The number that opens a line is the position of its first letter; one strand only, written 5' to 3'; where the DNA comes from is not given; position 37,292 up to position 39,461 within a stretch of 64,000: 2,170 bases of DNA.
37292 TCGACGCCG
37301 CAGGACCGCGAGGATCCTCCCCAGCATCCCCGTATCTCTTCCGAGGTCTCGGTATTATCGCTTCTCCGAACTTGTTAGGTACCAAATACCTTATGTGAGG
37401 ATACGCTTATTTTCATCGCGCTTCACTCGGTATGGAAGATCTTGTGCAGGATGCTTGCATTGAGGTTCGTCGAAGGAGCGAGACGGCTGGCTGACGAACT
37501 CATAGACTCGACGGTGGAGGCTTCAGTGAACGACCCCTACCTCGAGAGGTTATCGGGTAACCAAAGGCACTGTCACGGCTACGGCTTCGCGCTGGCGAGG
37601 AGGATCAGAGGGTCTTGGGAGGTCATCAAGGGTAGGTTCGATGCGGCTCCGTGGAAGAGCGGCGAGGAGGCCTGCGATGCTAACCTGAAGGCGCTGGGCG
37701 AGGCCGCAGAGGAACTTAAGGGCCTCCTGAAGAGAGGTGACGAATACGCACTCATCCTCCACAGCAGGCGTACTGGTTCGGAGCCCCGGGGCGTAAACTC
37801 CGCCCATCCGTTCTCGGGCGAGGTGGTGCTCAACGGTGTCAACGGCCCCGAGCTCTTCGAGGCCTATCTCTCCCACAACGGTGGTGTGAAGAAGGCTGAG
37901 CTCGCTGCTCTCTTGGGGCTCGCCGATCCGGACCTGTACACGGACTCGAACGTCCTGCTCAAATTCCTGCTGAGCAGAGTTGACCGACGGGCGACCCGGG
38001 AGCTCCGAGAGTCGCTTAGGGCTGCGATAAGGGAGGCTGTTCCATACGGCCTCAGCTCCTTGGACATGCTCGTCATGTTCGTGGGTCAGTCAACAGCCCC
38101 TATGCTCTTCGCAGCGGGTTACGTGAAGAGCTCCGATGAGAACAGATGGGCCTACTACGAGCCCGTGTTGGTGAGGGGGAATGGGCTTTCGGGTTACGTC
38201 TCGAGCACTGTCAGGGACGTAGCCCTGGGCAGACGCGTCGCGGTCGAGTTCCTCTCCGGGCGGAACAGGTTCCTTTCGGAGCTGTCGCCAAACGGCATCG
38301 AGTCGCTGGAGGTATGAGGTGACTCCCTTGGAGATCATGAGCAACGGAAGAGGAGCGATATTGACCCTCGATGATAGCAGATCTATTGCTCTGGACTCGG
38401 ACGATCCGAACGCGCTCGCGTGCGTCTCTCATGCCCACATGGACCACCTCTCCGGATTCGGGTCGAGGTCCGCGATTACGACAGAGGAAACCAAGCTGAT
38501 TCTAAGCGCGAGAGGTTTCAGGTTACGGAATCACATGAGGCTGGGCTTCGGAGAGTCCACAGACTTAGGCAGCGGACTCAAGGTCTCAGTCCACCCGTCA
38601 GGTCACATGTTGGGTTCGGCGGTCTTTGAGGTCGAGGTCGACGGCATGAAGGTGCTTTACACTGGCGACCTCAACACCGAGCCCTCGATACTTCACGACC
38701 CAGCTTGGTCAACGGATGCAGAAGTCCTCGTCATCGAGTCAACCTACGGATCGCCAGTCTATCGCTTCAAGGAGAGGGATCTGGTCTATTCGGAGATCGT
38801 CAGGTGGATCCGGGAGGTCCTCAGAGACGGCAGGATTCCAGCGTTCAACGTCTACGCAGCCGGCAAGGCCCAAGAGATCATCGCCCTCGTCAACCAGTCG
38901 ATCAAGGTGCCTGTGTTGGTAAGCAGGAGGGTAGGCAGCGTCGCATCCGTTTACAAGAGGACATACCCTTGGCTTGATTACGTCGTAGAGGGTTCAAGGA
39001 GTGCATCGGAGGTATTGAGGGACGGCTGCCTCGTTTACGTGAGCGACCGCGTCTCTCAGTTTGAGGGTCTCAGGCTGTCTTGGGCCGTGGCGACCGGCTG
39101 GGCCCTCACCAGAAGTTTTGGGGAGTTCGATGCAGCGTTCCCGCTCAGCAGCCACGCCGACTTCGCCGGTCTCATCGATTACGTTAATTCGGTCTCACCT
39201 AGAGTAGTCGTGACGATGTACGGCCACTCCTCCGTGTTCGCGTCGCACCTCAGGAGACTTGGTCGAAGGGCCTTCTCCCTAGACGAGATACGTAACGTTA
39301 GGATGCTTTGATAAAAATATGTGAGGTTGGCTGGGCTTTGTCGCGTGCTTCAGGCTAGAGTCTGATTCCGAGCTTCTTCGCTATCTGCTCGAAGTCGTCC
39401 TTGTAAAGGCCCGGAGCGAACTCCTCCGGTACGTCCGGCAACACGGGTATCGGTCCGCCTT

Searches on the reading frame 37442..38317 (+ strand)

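Call 3: search_protein_families(library=pfam, proteins=[window:37442-38317:+], max_evalue=1)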
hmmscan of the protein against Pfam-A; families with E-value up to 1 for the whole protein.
window:37442-38317:+ (291 aa): 0 families

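Call 4: search_protein_families(library=phrogs, proteins=[window:37442-38317:+], max_evalue=1)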
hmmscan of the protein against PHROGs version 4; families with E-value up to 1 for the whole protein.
window:37442-38317:+ (291 aa): 1 family
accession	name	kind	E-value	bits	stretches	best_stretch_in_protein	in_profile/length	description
phrog_21988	-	unknown function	0.034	15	1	51-73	34-56/58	-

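Call 15: search_protein_families(library=ncbifam, proteins=[window:37442-38317:+], max_evalue=1)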
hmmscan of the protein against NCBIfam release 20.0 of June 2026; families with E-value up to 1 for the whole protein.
window:37442-38317:+ (291 aa): 0 families

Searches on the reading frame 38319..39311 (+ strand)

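Call 3: search_protein_families(library=pfam, proteins=[window:38319-39311:+], max_evalue=1)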
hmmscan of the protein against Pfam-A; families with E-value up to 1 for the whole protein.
window:38319-39311:+ (330 aa): 5 families
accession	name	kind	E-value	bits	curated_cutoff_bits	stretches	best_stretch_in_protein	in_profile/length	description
PF12706.13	Lactamase_B_2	-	9.7e-06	25.8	27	1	35-146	35-169/200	Beta-lactamase superfamily domain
PF00753.33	Lactamase_B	-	0.0018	18.7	22.7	1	92-134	124-166/196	Metallo-beta-lactamase superfamily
PF07521.17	RMMBL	-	0.0022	18.4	21.6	1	275-311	12-52/63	Zn-dependent metallo-hydrolase RNA specificity domain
PF16661.11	Lactamase_B_6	-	0.014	15.2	27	1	84-120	128-164/193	Metallo-beta-lactamase superfamily domain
PF13483.12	Lactamase_B_3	-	0.024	15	24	1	33-127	39-120/160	Beta-lactamase superfamily domain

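Call 4: search_protein_families(library=phrogs, proteins=[window:38319-39311:+], max_evalue=1)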
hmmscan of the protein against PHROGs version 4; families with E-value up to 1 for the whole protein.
window:38319-39311:+ (330 aa): 2 families
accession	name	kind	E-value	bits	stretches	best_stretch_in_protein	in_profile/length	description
phrog_36352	-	unknown function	9e-08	31.9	1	91-193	171-284/562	-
phrog_3103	-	unknown function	0.37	12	0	42-63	23-44/68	-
